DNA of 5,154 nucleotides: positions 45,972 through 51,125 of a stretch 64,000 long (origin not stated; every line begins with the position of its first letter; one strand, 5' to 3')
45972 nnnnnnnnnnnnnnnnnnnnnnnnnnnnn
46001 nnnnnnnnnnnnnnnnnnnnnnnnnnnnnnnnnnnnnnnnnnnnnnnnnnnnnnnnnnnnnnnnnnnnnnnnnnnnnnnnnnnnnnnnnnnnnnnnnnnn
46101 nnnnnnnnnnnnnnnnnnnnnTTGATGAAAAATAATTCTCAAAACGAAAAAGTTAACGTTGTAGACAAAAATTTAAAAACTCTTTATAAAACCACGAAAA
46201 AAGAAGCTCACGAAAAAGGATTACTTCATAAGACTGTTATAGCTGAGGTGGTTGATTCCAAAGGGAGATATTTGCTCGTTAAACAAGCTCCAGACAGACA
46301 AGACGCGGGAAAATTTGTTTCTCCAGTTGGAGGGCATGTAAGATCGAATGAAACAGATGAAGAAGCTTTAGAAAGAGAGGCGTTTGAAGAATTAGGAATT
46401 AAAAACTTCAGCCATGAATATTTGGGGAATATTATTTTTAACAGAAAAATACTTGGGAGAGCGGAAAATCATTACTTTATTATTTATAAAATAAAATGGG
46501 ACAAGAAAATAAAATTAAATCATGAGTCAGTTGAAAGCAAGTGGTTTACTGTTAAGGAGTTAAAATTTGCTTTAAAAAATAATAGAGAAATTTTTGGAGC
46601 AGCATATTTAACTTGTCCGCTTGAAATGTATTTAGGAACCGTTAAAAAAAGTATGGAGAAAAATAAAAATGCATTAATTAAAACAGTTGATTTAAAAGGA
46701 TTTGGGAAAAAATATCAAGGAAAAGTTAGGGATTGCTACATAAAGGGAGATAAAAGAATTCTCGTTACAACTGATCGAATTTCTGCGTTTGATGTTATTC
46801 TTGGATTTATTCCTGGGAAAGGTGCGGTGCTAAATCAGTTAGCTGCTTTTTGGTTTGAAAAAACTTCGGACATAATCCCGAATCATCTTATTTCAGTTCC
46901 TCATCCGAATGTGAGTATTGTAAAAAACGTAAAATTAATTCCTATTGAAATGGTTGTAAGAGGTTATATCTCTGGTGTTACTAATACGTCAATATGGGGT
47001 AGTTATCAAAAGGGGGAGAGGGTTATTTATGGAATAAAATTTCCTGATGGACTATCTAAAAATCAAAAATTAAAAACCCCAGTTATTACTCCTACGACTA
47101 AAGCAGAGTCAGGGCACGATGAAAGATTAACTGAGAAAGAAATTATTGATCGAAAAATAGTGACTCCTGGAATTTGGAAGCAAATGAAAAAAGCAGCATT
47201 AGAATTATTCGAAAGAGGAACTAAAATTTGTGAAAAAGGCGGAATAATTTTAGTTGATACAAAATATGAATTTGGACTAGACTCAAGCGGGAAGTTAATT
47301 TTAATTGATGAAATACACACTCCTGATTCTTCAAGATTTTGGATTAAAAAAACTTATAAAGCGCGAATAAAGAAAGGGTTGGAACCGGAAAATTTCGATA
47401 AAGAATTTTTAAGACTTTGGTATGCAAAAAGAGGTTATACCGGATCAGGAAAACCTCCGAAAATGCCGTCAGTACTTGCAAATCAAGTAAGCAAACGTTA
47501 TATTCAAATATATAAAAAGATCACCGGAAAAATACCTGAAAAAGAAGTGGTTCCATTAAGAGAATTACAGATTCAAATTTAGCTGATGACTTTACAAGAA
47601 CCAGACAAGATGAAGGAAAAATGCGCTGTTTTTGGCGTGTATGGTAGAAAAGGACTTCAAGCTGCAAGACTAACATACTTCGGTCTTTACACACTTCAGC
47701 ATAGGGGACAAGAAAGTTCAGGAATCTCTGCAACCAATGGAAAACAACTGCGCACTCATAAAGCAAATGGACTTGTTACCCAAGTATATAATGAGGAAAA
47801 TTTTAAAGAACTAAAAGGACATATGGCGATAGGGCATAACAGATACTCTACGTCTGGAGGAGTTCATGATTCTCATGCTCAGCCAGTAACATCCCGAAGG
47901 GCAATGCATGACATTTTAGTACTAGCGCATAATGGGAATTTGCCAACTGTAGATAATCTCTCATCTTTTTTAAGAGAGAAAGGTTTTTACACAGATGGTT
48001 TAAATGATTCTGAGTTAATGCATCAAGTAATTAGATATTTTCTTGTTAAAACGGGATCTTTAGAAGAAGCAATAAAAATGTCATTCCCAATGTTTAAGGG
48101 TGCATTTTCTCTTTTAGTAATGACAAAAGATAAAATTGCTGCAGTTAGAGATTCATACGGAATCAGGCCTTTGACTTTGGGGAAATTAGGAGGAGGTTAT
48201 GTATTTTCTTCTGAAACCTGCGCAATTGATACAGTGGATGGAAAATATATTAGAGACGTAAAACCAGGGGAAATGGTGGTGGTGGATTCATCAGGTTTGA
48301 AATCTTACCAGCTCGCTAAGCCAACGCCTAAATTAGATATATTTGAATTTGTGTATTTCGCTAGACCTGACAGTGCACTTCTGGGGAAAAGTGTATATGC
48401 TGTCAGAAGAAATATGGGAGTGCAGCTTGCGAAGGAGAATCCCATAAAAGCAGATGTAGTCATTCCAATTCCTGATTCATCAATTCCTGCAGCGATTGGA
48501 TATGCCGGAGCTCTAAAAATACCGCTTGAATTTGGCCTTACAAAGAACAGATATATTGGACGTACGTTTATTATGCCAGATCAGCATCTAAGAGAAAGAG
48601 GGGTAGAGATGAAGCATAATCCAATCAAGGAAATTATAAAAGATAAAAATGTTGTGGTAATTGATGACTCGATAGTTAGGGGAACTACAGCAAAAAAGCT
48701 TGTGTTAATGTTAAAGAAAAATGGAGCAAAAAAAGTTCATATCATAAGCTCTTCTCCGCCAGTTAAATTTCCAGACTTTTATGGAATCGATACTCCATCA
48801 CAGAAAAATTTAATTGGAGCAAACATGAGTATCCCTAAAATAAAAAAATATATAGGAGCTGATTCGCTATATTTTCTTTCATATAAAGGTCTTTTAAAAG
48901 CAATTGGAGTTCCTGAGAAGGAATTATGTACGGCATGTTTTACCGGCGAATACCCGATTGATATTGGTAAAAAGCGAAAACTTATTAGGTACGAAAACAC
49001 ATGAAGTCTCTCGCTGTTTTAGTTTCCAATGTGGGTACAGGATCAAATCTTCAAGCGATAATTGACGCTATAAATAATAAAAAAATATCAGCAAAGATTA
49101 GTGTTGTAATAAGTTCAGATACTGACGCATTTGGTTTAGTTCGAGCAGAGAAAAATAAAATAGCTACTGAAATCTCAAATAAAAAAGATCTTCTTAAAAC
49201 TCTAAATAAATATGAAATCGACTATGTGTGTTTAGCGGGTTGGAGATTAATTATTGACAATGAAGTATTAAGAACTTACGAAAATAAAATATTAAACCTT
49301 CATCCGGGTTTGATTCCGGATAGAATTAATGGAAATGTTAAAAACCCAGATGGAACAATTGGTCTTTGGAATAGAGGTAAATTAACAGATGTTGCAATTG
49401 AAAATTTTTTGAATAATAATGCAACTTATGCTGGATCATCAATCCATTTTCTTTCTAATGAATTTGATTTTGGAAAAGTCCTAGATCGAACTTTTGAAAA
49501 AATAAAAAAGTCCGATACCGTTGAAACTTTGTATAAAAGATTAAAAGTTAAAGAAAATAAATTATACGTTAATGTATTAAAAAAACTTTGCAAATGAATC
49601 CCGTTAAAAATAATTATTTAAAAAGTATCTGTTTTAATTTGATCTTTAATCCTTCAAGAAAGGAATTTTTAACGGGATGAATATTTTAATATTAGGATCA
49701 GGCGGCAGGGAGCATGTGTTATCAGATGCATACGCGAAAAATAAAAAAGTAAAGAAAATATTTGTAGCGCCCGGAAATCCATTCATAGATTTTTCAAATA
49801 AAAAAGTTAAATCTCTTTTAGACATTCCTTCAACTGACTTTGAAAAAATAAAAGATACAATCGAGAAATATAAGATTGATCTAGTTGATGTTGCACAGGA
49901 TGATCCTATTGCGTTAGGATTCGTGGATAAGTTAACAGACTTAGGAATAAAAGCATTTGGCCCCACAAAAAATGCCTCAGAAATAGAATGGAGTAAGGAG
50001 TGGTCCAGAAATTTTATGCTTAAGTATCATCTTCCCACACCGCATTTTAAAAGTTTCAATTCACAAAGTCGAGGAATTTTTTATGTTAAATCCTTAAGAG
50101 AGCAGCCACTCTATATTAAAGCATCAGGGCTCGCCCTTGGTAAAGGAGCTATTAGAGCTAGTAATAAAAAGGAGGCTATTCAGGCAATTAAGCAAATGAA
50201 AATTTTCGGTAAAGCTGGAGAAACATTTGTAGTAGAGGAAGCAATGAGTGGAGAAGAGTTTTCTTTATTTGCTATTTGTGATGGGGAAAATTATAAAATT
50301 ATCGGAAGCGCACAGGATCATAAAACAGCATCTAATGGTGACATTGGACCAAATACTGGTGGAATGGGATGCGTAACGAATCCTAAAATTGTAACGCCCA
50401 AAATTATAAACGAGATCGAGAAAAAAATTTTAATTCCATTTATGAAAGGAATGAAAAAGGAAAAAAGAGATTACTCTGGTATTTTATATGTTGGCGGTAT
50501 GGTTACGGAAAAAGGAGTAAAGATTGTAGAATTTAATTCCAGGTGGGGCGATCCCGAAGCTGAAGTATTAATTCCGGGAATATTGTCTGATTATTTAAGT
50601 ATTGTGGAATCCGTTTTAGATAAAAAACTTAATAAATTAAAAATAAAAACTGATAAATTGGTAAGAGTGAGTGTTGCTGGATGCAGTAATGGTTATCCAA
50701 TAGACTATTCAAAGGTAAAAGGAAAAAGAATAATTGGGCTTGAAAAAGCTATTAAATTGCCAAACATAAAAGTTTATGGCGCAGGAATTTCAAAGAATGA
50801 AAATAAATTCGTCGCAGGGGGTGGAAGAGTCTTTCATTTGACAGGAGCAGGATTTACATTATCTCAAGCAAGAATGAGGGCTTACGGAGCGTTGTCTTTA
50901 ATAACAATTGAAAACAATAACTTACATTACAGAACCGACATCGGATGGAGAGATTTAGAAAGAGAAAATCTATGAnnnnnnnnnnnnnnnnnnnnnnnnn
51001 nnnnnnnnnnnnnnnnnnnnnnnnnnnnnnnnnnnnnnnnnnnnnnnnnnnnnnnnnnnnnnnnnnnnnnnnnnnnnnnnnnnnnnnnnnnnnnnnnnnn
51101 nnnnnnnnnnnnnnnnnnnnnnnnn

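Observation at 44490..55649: Near-complete purine de novo cluster with two domain fusions in an apparently reduced, AT-rich genome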

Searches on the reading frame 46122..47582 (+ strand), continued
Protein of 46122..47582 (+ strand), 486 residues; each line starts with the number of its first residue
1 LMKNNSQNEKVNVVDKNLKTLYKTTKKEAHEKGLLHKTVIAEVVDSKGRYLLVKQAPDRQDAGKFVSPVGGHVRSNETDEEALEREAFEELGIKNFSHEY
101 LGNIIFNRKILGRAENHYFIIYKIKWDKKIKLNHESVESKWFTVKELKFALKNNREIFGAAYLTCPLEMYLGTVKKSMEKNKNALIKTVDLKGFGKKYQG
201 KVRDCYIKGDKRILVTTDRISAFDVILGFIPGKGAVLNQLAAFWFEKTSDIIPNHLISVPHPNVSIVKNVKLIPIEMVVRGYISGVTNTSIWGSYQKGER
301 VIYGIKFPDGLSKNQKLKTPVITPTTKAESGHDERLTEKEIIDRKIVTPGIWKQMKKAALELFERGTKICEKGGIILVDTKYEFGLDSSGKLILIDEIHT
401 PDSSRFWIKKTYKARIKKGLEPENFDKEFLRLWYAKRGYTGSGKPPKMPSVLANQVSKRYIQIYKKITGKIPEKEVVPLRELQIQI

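Call 78: find_encoding_contigs(protein=P0029, flank=10000, max_places=1)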
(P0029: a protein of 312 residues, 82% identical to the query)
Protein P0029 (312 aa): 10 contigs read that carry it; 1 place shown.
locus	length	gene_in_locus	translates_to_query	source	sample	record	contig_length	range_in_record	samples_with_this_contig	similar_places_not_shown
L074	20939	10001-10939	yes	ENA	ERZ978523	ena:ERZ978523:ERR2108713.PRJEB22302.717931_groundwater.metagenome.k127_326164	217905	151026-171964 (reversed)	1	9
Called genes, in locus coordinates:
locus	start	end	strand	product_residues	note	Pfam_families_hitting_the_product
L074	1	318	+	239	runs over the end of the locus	-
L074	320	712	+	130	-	-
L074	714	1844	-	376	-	PF07995:GSDH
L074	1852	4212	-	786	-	PF00690:Cation_ATPase_N, PF00122:E1-E2_ATPase, PF00702:Hydrolase, PF13246:Cation_ATPase, PF00689:Cation_ATPase_C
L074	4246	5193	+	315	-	PF01545:Cation_efflux, PF16916:ZT_dimer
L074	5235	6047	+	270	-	PF00459:Inositol_P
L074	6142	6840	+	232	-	PF08713:DNA_alkylation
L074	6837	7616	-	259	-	PF03372:Exo_endo_phos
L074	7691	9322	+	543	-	PF09972:DUF2207, PF20990:DUF2207_C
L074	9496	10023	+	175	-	PF00731:AIRC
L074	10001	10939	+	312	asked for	PF01259:SAICAR_synt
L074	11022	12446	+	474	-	PF13522:GATase_6, PF13537:GATase_7, PF00156:Pribosyltran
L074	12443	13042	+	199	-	PF00551:Formyl_trans_N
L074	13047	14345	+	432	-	PF02844:GARS_N, PF01071:GARS_A, PF02655:ATP-grasp_3, PF02843:GARS_C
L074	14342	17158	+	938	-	PF18072:FGAR-AT_linker, PF00586:AIRS, PF02769:AIRS_C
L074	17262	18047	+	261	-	PF13507:GATase_5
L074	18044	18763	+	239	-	PF05448:AXE1 (faint), PF00561:Abhydrolase_1 (weak), PF12146:Hydrolase_4, PF12697:Abhydrolase_6 (faint), PF00326:Peptidase_S9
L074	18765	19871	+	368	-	PF00586:AIRS, PF02769:AIRS_C (weak)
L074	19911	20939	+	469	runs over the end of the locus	PF00709:Adenylsucc_synt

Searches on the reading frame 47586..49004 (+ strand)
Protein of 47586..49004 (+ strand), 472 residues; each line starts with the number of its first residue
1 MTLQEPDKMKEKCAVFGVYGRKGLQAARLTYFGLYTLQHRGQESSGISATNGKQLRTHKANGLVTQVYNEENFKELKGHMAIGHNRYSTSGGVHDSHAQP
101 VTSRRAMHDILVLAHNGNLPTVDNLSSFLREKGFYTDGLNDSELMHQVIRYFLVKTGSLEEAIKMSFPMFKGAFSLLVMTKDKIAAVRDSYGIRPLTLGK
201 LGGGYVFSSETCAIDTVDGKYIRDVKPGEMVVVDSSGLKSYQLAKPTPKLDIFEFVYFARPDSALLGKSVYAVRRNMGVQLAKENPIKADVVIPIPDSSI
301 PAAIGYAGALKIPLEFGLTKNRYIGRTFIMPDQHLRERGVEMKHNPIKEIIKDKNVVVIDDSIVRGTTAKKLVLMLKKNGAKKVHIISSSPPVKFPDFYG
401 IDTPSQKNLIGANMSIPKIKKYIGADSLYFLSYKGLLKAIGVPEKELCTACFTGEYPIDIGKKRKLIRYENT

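Call 3: search_protein_families(library=pfam, proteins=[window:47586-49004:+])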
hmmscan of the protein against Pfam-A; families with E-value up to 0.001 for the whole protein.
window:47586-49004:+ (472 aa): 4 families
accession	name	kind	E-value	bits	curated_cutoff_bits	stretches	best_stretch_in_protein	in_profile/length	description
PF13522.11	GATase_6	-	2.2e-14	54.1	27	1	77-210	9-130/130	Glutamine amidotransferase domain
PF13537.11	GATase_7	-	4.8e-11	43.2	25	1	93-214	8-121/123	Glutamine amidotransferase domain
PF00156.33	Pribosyltran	-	9.8e-10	38.4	26.3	1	283-387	24-121/158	Phosphoribosyl transferase domain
PF13230.11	GATase_4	-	0.00011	21.6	23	1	75-145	68-133/272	Glutamine amidotransferases class-II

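Call 8: search_protein_families(library=ncbifam, proteins=[window:47586-49004:+])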
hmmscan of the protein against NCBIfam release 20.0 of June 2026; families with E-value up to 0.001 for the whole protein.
window:47586-49004:+ (472 aa): 10 families
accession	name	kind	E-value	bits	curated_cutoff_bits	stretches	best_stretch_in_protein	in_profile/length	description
TIGR01134.1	purF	equivalog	6.7e-143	477.2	350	1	13-457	1-432/432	amidophosphoribosyltransferase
NF001484.0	PRK00331.1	subfamily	1.7e-27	96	381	1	13-244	2-227/601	isomerizing glutamine--fructose-6-phosphate transaminase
TIGR01135.1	glmS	equivalog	3e-25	88.8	418.05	1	13-241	1-223/607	glutamine--fructose-6-phosphate transaminase (isomerizing)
TIGR01536.1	asn_synth_AEB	equivalog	5e-13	48.9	267.1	1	13-220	1-171/517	asparagine synthase (glutamine-hydrolyzing)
NF002095.0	PRK00934.1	equivalog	2.9e-06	26.6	296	1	336-388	190-240/287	ribose-phosphate diphosphokinase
NF006949.0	PRK09431.1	equivalog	5.5e-06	25.2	499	1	79-242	43-192/554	asparagine synthase B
TIGR01251.1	ribP_PPkin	subfamily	1.5e-05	24.1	113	1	289-389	159-246/309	ribose-phosphate diphosphokinase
NF002620.0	PRK02277.1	subfamily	6.2e-05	22.8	115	1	283-386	81-174/201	orotate phosphoribosyltransferase-like protein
NF006605.0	PRK09162.1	equivalog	0.0003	20.2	181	1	301-386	50-131/183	hypoxanthine-guanine phosphoribosyltransferase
TIGR03104.1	trio_amidotrans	equivalog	0.00049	18.5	570.1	1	77-214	40-165/589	N-acetylglutaminylglutamine amidotransferase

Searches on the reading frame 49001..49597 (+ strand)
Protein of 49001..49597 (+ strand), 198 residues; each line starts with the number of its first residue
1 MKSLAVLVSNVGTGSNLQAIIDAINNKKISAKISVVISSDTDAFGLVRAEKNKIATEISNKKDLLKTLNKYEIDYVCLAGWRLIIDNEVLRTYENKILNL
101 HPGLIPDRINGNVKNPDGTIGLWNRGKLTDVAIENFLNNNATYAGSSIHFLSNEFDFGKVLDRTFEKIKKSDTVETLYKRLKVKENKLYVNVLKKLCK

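Call 3: search_protein_families(library=pfam, proteins=[window:49001-49597:+])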
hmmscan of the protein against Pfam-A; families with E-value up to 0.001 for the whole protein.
window:49001-49597:+ (198 aa): 1 family
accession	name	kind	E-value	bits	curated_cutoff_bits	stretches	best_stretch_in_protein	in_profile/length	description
PF00551.24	Formyl_trans_N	-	5.4e-30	104.9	26.1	1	5-193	4-181/181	Formyl transferase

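Call 8: search_protein_families(library=ncbifam, proteins=[window:49001-49597:+])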
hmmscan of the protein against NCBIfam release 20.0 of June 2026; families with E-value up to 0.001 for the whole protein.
window:49001-49597:+ (198 aa): 6 families
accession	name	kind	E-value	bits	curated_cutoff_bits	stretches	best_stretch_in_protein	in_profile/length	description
TIGR00639.1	PurN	equivalog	5.5e-35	120.6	150.1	2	3-106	2-113/192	phosphoribosylglycinamide formyltransferase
TIGR00460.1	fmt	equivalog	1.3e-10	40.9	201.5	1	139-197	127-185/315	methionyl-tRNA formyltransferase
TIGR00655.1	PurU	equivalog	4.7e-09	36.3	285.95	1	20-107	101-195/280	formyltetrahydrofolate deformylase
NF004684.0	PRK06027.1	subfamily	6.2e-08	32.7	223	1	4-106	92-199/286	formyltetrahydrofolate deformylase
NF005414.0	PRK06988.1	equivalog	0.00014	20.9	316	0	141-196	127-182/311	formyltransferase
NF005755.0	PRK07579.1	equivalog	0.00032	20.6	238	0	139-195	110-166/245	dTDP-4-amino-4,6-dideoxyglucose formyltransferase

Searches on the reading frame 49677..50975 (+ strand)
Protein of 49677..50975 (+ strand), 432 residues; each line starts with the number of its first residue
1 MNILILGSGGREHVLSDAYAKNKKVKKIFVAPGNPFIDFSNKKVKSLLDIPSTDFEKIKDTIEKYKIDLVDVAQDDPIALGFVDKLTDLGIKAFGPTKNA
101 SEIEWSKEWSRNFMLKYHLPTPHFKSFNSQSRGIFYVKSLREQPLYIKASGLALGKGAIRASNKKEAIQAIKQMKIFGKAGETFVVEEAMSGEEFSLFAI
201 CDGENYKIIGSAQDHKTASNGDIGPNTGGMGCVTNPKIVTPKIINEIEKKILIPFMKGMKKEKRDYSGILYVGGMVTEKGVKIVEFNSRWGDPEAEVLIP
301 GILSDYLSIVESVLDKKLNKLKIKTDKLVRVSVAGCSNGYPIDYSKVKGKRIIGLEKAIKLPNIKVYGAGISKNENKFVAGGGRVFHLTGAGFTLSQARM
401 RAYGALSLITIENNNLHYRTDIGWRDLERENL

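Call 3: search_protein_families(library=pfam, proteins=[window:49677-50975:+])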
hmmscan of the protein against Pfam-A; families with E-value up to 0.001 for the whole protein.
window:49677-50975:+ (432 aa): 3 families
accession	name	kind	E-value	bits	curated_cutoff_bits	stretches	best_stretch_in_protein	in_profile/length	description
PF01071.24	GARS_A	-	1.7e-58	198.1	27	1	106-295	2-194/194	Phosphoribosylglycinamide synthetase, ATP-grasp (A) domain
PF02844.21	GARS_N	-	7.2e-24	84.9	29.5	1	1-104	1-100/100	Phosphoribosylglycinamide synthetase, N domain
PF02843.22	GARS_C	-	2e-18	67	34.8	1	331-425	2-92/92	Phosphoribosylglycinamide synthetase, C domain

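Call 8: search_protein_families(library=ncbifam, proteins=[window:49677-50975:+])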
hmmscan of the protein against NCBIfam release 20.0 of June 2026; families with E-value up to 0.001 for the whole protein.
window:49677-50975:+ (432 aa): 3 families
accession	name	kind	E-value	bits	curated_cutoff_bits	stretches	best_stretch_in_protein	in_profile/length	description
TIGR00877.1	purD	equivalog_domain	2.7e-113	379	288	1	1-427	1-424/425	phosphoribosylamine--glycine ligase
NF004679.0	PRK06019.1-5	equivalog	0.00016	20.7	326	1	1-191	3-181/376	5-(carboxyamino)imidazole ribonucleotide synthase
TIGR01369.1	CPSaseII_lrg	equivalog_domain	0.00076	17.2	1027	0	54-289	617-840/1052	carbamoyl-phosphate synthase (glutamine-hydrolyzing) large subunit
